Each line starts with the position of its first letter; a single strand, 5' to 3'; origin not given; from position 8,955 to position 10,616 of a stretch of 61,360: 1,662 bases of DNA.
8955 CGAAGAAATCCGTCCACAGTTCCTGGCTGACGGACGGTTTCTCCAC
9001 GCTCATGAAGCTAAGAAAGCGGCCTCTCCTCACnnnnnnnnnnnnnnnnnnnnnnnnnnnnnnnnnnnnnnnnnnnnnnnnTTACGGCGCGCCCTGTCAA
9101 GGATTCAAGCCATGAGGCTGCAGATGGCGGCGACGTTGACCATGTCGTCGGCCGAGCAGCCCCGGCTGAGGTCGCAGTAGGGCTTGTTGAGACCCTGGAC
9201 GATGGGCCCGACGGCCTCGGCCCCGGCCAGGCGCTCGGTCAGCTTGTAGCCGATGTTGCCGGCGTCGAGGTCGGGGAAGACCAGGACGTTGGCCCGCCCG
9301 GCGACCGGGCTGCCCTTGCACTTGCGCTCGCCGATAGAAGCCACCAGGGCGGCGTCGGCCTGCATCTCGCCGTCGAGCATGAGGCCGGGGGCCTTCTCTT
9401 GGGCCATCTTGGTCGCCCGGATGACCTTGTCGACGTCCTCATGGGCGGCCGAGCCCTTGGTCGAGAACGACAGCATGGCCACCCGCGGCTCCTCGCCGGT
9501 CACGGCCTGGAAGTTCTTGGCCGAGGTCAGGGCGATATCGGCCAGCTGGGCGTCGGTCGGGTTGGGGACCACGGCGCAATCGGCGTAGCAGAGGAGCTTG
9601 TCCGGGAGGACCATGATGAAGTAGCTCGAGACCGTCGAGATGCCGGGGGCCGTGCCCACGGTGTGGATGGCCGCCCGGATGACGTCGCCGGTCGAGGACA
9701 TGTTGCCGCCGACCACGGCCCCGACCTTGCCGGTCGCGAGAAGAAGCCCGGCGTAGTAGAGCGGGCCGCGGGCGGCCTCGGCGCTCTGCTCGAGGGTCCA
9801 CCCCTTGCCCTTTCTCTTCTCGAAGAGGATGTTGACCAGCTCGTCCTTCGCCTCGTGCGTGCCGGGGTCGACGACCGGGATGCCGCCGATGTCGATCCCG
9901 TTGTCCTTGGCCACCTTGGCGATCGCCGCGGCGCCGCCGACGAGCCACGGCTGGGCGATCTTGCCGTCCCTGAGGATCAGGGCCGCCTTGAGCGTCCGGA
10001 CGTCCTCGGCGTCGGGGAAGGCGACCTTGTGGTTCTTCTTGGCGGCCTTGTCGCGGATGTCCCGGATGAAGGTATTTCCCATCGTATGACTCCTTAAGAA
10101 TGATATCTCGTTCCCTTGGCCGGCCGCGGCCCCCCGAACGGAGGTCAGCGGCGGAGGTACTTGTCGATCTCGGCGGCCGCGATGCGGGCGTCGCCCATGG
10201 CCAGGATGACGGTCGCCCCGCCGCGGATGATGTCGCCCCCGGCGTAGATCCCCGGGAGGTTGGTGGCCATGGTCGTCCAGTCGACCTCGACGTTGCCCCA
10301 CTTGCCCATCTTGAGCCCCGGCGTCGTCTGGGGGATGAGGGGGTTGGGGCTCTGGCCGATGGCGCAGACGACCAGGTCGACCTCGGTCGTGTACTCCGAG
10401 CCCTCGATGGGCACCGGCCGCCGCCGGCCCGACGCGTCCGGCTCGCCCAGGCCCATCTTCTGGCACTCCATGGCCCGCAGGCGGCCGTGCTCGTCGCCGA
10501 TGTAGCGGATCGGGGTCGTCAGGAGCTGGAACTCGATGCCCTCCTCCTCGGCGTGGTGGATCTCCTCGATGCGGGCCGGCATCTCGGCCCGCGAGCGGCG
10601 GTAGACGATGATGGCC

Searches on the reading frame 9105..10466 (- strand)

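Call 40: search_protein_families(library=pfam, proteins=[window:9105-10466:-], max_evalue=0.00001)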
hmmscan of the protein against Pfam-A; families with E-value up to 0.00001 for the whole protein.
window:9105-10466:- (453 aa): 1 family
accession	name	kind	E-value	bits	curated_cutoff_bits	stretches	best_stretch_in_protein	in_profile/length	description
PF01515.24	PTA_PTB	-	2.5e-112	375.8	24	1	133-448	2-317/319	Phosphate acetyl/butaryl transferase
